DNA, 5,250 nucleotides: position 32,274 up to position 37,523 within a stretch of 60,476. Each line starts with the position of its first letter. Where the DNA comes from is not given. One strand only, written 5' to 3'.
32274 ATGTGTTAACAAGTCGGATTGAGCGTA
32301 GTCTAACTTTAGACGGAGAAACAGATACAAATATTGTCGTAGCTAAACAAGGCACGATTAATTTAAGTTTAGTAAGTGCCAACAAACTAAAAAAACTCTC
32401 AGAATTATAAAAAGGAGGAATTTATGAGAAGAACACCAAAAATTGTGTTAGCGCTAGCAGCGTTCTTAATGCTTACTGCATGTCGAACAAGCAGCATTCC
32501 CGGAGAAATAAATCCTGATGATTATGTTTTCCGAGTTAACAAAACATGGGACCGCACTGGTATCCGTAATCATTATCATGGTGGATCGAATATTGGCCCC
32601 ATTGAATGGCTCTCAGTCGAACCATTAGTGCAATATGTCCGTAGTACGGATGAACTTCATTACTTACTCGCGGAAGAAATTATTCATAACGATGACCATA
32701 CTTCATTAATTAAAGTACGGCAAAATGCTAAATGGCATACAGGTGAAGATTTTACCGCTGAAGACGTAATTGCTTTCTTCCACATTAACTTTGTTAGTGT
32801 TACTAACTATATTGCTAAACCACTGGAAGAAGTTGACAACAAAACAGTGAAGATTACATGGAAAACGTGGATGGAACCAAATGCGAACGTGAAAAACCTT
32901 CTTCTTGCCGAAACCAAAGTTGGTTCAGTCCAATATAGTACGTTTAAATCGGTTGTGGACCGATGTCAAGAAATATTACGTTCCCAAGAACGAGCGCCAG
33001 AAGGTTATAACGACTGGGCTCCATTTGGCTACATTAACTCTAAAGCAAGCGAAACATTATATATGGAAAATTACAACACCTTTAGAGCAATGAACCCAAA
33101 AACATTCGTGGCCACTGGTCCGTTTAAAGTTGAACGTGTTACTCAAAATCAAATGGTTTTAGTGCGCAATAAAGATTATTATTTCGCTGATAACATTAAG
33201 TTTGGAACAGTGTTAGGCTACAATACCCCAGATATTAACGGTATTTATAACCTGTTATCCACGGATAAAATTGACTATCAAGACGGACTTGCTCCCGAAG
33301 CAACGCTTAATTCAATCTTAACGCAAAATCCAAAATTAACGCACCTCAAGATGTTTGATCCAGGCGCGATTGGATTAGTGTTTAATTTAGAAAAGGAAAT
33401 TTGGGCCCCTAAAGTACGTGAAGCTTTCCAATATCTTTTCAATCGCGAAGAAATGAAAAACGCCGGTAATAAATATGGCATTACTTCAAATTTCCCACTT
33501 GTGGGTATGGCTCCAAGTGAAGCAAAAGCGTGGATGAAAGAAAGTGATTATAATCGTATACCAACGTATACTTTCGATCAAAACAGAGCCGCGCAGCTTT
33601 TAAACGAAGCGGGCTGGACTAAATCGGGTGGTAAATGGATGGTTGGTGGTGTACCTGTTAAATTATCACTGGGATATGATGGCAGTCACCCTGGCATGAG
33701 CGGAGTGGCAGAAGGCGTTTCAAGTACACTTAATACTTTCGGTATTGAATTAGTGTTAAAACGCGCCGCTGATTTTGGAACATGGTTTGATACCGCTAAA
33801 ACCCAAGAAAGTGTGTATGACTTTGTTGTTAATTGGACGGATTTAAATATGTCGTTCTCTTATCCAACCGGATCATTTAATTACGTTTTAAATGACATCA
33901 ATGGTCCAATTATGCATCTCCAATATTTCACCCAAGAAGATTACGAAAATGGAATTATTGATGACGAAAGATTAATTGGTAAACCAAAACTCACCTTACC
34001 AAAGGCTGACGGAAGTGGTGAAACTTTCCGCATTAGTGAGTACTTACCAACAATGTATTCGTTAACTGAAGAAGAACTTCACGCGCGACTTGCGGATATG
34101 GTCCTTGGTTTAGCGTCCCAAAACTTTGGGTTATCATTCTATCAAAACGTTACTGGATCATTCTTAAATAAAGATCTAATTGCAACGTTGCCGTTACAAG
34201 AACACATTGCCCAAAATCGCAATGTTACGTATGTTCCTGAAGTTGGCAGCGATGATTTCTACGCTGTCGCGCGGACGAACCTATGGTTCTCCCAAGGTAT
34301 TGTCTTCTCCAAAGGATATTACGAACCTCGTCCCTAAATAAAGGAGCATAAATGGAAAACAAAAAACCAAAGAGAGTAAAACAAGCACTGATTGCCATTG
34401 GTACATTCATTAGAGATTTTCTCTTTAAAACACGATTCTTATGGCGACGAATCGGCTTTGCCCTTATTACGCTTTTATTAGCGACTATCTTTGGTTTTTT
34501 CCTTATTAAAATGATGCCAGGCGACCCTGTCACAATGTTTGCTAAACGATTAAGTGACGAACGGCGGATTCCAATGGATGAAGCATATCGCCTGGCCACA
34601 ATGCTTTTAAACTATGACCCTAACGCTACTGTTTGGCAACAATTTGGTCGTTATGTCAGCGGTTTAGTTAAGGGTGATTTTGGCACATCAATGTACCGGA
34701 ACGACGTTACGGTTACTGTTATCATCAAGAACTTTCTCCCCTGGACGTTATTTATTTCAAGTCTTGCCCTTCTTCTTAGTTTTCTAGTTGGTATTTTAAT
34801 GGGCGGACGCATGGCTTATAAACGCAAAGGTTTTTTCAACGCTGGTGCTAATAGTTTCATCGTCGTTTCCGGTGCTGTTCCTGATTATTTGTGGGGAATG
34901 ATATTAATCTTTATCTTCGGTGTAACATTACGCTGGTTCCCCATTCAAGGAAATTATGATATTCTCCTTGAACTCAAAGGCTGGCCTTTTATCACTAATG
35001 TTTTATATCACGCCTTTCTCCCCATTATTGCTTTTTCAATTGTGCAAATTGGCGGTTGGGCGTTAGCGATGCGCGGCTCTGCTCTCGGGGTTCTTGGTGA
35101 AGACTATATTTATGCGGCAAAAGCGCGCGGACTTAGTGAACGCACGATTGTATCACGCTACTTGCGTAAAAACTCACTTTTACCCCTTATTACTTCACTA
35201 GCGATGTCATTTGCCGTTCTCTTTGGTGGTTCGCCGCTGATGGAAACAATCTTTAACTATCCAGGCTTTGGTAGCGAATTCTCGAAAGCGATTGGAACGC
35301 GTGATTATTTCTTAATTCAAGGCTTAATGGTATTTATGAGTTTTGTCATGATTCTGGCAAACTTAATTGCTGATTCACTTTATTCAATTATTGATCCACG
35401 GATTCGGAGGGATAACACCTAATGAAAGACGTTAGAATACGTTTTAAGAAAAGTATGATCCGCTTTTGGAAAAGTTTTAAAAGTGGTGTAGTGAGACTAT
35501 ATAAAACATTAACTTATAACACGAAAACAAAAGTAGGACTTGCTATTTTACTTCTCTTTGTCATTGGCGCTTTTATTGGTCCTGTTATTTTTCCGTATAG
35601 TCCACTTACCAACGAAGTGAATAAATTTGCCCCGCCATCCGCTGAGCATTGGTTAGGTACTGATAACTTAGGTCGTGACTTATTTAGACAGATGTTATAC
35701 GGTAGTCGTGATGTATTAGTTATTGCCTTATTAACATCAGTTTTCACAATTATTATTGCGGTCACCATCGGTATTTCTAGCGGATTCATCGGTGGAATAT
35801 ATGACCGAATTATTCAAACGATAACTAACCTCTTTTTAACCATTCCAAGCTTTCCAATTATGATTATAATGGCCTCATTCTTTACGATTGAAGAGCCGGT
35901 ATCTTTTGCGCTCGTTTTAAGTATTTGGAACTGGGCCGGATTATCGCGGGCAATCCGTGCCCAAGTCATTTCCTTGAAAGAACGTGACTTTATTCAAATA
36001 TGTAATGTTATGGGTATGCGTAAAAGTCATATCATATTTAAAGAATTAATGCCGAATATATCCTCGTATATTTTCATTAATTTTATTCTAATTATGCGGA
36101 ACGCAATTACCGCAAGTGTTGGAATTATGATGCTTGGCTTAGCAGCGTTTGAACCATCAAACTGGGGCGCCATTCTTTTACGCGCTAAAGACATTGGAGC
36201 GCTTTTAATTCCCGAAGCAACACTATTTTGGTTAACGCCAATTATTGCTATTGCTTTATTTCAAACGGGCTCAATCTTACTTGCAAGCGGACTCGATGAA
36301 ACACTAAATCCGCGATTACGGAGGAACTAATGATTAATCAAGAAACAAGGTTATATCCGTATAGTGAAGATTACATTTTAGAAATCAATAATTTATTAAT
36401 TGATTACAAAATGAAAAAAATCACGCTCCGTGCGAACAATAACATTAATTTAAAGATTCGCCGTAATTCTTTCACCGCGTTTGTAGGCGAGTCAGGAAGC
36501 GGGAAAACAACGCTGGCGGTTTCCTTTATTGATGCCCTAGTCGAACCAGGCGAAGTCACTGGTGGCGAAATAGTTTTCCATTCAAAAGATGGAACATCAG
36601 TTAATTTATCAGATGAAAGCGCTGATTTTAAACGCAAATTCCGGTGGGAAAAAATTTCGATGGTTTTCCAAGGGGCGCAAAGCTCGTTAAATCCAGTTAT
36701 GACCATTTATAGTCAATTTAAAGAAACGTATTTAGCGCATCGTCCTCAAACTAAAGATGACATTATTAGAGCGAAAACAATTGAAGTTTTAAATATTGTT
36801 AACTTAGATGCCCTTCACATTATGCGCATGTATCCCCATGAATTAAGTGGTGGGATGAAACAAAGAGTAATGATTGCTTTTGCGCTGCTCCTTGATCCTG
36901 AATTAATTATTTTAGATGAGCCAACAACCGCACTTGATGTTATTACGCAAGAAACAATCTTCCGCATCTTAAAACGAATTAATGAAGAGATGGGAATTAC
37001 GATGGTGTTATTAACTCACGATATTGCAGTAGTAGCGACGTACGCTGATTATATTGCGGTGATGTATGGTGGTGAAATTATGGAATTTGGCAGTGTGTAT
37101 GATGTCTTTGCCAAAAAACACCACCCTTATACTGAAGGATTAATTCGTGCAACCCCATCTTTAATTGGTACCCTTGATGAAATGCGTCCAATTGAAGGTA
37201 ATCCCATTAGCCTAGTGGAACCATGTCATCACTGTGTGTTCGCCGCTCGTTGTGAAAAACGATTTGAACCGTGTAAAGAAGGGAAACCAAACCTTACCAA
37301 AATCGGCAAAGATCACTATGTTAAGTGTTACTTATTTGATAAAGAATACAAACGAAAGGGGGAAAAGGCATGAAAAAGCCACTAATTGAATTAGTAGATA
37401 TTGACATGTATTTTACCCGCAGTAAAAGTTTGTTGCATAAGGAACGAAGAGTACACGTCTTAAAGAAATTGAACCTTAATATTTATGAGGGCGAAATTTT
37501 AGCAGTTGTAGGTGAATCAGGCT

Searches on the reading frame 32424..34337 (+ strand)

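Call 14: search_protein_families(library=pfam, proteins=[window:32424-34337:+], max_evalue=0.00001)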
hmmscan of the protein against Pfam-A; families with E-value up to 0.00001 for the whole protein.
window:32424-34337:+ (637 aa): 1 family
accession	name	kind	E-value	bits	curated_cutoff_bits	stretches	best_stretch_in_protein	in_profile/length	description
PF00496.27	SBP_bac_5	-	2.8e-34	119.3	32.4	1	78-472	2-347/368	Bacterial extracellular solute-binding proteins, family 5 Middle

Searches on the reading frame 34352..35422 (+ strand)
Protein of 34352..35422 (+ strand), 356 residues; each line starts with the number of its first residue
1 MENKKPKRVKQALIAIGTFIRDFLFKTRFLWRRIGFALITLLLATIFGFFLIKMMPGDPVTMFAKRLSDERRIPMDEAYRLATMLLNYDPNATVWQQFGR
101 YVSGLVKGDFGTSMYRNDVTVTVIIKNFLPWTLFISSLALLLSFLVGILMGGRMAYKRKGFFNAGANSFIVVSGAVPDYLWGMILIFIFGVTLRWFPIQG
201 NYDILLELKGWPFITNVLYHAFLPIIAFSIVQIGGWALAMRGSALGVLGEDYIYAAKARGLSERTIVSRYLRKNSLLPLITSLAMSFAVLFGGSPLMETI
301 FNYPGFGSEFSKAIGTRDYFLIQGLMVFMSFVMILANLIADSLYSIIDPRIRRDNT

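Call 14: search_protein_families(library=pfam, proteins=[window:34352-35422:+], max_evalue=0.00001)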
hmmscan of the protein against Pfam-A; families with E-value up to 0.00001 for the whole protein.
window:34352-35422:+ (356 aa): 1 family
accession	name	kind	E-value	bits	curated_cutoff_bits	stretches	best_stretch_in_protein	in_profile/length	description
PF00528.27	BPD_transp_1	-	2.4e-38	132.2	26.4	1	147-353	1-184/184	Binding-protein-dependent transport system inner membrane component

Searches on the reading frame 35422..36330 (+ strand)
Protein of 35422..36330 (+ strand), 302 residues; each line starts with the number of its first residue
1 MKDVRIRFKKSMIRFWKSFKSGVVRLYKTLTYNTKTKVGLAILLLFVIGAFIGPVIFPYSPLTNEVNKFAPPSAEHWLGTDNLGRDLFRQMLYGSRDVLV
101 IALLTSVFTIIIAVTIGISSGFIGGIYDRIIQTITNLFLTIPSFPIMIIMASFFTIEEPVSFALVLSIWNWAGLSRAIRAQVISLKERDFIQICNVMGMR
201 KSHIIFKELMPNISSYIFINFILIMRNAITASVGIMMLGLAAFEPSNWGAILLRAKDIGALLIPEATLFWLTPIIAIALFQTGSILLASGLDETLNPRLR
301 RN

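Call 14: search_protein_families(library=pfam, proteins=[window:35422-36330:+], max_evalue=0.00001)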
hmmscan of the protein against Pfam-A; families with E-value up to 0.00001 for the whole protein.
window:35422-36330:+ (302 aa): 1 family
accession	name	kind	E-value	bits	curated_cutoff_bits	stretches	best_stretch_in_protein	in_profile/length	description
PF00528.27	BPD_transp_1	-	4.5e-19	69.3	26.4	1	113-301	1-184/184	Binding-protein-dependent transport system inner membrane component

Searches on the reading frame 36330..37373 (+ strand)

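Call 14: search_protein_families(library=pfam, proteins=[window:36330-37373:+], max_evalue=0.00001)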
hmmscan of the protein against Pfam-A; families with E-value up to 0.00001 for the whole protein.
window:36330-37373:+ (347 aa): 3 families
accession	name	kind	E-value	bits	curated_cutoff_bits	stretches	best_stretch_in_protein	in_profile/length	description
PF00005.33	ABC_tran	-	1.9e-24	87.3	25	1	37-200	2-137/137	ABC transporter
PF08352.17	oligo_HPY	-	7.8e-14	52.3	27.1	1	251-315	1-65/65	Oligopeptide/dipeptide transporter, C-terminal region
PF13304.12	AAA_21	-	1.4e-06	29.1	27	0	168-235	234-303/304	AAA domain, putative AbiEii toxin, Type IV TA system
